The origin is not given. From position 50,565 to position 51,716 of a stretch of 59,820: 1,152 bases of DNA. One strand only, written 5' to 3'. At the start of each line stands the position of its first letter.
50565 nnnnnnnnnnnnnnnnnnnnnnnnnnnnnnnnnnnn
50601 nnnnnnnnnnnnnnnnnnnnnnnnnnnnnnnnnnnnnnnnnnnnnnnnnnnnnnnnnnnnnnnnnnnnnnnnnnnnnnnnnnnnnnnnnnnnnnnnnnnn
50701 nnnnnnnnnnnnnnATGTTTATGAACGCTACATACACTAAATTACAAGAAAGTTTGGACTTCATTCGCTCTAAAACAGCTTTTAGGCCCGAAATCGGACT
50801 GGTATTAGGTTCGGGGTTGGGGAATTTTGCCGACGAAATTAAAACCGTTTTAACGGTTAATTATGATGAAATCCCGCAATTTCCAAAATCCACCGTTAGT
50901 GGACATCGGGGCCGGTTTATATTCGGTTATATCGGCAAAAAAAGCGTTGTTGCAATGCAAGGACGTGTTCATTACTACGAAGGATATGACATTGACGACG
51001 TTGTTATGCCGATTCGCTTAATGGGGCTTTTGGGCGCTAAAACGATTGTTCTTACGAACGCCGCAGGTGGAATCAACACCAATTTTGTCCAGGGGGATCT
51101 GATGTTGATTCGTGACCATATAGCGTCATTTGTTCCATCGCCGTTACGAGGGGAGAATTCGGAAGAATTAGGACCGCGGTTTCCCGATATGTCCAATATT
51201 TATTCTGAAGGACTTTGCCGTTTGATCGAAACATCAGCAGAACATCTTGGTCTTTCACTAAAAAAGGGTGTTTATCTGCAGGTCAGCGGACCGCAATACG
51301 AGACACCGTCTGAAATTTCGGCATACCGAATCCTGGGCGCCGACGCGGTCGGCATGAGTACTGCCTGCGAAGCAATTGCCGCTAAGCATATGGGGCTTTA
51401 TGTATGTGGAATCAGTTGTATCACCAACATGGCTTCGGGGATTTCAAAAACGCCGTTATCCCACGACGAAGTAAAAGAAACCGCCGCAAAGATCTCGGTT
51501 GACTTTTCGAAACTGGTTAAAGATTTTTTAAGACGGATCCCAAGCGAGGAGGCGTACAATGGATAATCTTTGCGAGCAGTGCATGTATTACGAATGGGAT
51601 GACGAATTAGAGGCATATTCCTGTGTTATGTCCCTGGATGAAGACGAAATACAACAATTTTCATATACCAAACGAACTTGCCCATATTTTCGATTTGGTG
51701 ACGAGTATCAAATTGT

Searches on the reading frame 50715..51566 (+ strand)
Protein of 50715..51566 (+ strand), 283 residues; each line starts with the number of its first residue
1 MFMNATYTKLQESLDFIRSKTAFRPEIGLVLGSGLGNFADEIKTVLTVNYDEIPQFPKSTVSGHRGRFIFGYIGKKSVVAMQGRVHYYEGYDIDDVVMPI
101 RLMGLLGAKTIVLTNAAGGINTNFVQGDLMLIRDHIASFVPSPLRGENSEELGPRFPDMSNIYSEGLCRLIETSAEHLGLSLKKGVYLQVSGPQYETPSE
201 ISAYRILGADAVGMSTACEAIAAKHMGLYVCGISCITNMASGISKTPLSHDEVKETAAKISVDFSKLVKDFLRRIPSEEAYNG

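Call 6: search_protein_families(library=pfam, proteins=[window:50715-51563:+], max_evalue=0.1)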
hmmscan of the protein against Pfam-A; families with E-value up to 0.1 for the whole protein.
window:50715-51563:+ (283 aa): 1 family
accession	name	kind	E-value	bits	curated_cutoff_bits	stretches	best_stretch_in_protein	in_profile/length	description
PF01048.26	PNP_UDP_1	-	4.1e-54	183.9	25.1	1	26-273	1-233/233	Phosphorylase superfamily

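Call 9: find_encoding_contigs(protein=window:50715-51566:+, flank=8000, max_places=10)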
Protein window:50715-51566:+ (283 aa): no gene with exactly this product is on record in the collection.

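Call 11: find_related_loci(query=window:50715-51563:+, collection=genome_contigs, flank=10000)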
Query window:50715-51563:+ (283 aa) in genome_contigs; peptide patterns used: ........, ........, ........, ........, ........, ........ (x = any residue, [..] = any of these).
355 stretches matched a pattern; 318 encode a relative of the query (tblastn E <= 1e-3); the best 80 are kept; 80 distinct loci.
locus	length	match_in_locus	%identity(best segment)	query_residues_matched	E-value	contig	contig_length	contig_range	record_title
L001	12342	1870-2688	64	3-275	2e-115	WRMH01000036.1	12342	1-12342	MAG: Oscillospiraceae bacterium isolate Th196P3bin70 Ga0099364_10011091, whole genome shotgun sequence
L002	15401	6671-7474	66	1-268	1e-114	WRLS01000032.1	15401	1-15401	MAG: Oscillospiraceae bacterium isolate Th196P3bin36 Ga0099364_10007622, whole genome shotgun sequence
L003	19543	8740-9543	64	2-269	2e-113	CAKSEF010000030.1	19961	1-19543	MAG: uncultured Oscillospiraceae bacterium isolate REFINED_METABAT215_TOP10_CONTIGS_1500_ASSEMBLY_K77_MERGED__Hadza_MoBi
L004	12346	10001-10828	62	3-278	2e-112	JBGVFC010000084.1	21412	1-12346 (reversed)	MAG: Agathobacter sp. isolate fecal_MAG_4 fecal_MAG_4_contig_0084, whole genome shotgun sequence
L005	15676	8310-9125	61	3-274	1e-111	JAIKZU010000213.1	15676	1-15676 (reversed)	MAG: Lachnospiraceae bacterium isolate RUI515 k141_12699261_flag=0_multi=16.9891_len=15676, whole genome shotgun sequenc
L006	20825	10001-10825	59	3-275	4e-111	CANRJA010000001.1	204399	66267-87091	MAG: uncultured Clostridia bacterium isolate Lapin-024__bin85 genome assembly, contig: Lapin-024__NODE_28_length_204399_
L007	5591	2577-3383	61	8-275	4e-111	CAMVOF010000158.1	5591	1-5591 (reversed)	MAG TPA_asm: uncultured Clostridia bacterium isolate SRR8387721_bin.45_metaWRAP_v1.3_MAG genome assembly, contig: ERZ142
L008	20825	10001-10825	59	3-275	1e-110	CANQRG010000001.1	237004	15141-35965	MAG: uncultured Clostridia bacterium isolate Lapin-008__bin49 genome assembly, contig: Lapin-008__NODE_20_length_237004_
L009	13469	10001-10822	59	2-275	2e-110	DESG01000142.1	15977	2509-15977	MAG TPA_asm: Lachnoclostridium sp. UBA3320 UBA3320_contig_3991, whole genome shotgun sequence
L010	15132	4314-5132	60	3-275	2e-110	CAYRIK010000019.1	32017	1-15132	MAG TPA_asm: uncultured Lachnospiraceae bacterium isolate SRP350583_co2_414 genome assembly, contig: NODE_1816_length_32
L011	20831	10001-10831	58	1-275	1e-109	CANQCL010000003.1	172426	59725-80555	MAG: uncultured Clostridia bacterium isolate Lapin-001__bin67 genome assembly, contig: Lapin-001__NODE_77_length_172426_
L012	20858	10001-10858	58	3-283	2e-109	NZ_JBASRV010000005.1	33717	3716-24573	MAG: Miniphocaeibacter sp. isolate MFD13469_ilm_asm_bin5 k127_37436, whole genome shotgun sequence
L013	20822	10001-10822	58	3-276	2e-109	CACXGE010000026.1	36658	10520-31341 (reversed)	MAG: uncultured Lachnospiraceae bacterium isolate RUG11237 genome assembly, contig: RUG11237_asm_26, whole genome shotgu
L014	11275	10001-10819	58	3-275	5e-109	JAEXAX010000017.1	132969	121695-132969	MAG: Bacillota bacterium isolate OH_SFB_45 k127_717645, whole genome shotgun sequence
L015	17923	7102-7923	57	3-276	8e-109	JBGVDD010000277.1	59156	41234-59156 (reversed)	MAG: Lachnospiraceae bacterium isolate fecal_MAG_445 fecal_MAG_445_contig_0277, whole genome shotgun sequence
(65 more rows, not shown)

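Call 33: find_homologous_proteins(query=window:50715-51563:+, max_evalue=1e-60)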
Query window:50715-51563:+ (283 aa): 7988 proteins with E <= 1e-60 among 8000 candidates; the best 120 are listed.
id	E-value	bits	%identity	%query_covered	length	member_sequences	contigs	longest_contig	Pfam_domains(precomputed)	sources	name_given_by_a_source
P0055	1.1e-182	624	100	99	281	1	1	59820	PF01048.27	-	-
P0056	2.6e-132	459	74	98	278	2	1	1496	PF01048.27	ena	-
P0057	3.8e-128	445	71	99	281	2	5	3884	PF01048.27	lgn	-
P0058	1.7e-117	410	-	-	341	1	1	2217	PF01048.27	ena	-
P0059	8.3e-117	408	68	98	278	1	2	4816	PF01048.27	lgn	-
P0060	8.5e-117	408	64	98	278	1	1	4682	PF01048.27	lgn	-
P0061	2.7e-114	400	65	94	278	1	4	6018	PF01048.27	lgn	-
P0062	1.9e-111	390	64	98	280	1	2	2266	PF01048.27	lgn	-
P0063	3.8e-111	389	63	96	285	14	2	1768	PF01048.27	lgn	-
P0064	5.1e-111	389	64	96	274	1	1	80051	PF01048.27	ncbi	-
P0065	9.8e-111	388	63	96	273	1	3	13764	PF01048.27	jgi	-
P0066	3.1e-110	386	62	96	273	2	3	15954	PF01048.27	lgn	-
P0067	3.8e-110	386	66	94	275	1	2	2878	PF01048.27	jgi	-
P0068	6.2e-110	385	65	94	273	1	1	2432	PF01048.27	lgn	-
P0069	7.8e-110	385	66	94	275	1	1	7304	PF01048.27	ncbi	-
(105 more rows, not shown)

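Call 34: find_encoding_contigs(protein=P0057, flank=5000, max_places=5)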
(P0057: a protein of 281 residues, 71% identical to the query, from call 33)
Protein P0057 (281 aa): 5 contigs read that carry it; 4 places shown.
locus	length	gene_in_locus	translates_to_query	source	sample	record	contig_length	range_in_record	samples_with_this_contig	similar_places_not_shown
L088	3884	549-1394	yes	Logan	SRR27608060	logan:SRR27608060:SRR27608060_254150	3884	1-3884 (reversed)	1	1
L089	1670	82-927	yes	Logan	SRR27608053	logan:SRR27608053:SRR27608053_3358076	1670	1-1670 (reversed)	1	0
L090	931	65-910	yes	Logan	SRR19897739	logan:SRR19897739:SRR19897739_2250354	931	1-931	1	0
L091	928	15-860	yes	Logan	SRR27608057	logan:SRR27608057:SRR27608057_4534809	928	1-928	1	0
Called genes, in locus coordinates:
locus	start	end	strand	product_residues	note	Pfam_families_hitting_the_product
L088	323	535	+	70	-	-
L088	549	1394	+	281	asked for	PF01048:PNP_UDP_1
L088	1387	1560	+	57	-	PF20076:DUF6472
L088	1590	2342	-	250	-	PF01113:DapB_N, PF05173:DapB_C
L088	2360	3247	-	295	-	PF00701:DHDPS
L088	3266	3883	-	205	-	?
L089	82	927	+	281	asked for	PF01048:PNP_UDP_1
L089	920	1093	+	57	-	PF20076:DUF6472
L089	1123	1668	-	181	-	?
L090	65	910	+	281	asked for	PF01048:PNP_UDP_1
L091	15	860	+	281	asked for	PF01048:PNP_UDP_1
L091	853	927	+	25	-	?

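Call 35: find_encoding_contigs(protein=P0059, flank=5000, max_places=3)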
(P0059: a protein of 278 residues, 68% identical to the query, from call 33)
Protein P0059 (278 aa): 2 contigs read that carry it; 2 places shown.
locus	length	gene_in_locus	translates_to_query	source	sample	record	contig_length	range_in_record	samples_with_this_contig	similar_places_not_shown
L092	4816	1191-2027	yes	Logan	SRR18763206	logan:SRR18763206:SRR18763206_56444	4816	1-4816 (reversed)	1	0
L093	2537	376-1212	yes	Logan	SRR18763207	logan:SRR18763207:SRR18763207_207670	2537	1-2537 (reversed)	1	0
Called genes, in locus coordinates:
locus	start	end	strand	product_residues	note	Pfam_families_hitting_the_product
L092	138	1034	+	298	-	PF00126:HTH_1, PF03466:LysR_substrate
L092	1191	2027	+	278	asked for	PF01048:PNP_UDP_1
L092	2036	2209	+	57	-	PF20076:DUF6472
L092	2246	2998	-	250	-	PF01113:DapB_N, PF05173:DapB_C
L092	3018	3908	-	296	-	PF00701:DHDPS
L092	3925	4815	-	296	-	?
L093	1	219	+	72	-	?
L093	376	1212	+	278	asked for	PF01048:PNP_UDP_1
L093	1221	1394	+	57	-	PF20076:DUF6472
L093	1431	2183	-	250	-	PF01113:DapB_N, PF05173:DapB_C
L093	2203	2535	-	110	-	?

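Call 45: find_encoding_contigs(protein=P0056, flank=5000, max_places=4)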
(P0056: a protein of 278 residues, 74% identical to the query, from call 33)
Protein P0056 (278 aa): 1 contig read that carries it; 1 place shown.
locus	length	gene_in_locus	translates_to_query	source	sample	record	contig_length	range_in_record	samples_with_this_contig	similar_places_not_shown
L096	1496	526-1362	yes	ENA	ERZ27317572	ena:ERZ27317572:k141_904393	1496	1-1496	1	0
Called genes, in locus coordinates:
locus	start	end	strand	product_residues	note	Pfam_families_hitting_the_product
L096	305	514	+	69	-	-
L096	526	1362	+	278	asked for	PF01048:PNP_UDP_1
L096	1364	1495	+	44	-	?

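Call 74: find_encoding_contigs(protein=P0061, flank=6000, max_places=4)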
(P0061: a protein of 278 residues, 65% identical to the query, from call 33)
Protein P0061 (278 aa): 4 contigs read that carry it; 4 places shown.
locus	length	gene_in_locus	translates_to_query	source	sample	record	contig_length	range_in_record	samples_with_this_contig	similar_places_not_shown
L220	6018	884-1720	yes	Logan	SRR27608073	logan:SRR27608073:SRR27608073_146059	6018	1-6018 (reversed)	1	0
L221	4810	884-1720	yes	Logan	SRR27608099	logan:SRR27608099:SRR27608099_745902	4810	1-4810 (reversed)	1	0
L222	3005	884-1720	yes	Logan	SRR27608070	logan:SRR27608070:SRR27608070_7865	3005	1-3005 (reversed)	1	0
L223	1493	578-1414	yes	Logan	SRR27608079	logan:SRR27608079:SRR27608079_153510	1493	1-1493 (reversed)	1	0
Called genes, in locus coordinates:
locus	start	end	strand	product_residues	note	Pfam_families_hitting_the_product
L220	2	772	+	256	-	?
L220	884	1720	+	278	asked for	PF01048:PNP_UDP_1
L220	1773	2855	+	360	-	PF01636:APH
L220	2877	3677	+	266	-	PF00106:adh_short, PF08659:KR, PF13561:adh_short_C2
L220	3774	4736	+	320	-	PF03547:Mem_trans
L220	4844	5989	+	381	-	PF07454:SpoIIP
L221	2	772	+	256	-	?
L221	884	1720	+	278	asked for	PF01048:PNP_UDP_1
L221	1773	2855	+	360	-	PF01636:APH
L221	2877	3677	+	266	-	PF00106:adh_short, PF08659:KR, PF13561:adh_short_C2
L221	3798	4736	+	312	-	PF03547:Mem_trans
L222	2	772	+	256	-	?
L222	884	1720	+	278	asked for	PF01048:PNP_UDP_1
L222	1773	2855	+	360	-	PF01636:APH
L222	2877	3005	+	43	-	?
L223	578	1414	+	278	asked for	PF01048:PNP_UDP_1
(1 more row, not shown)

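Call 75: find_encoding_contigs(protein=P0060, flank=6000, max_places=3)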
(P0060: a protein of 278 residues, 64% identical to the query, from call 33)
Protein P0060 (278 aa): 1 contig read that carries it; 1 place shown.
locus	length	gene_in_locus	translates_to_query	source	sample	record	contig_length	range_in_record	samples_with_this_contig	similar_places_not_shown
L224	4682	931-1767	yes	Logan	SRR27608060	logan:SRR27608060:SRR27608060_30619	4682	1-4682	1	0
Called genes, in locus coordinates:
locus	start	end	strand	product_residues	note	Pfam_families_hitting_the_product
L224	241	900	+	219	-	PF04237:YjbR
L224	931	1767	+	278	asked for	PF01048:PNP_UDP_1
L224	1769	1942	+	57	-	PF20076:DUF6472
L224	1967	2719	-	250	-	PF01113:DapB_N, PF05173:DapB_C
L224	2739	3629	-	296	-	PF00701:DHDPS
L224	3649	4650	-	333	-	PF01118:Semialdhyde_dh, PF02800:Gp_dh_C (faint), PF02774:Semialdhyde_dhC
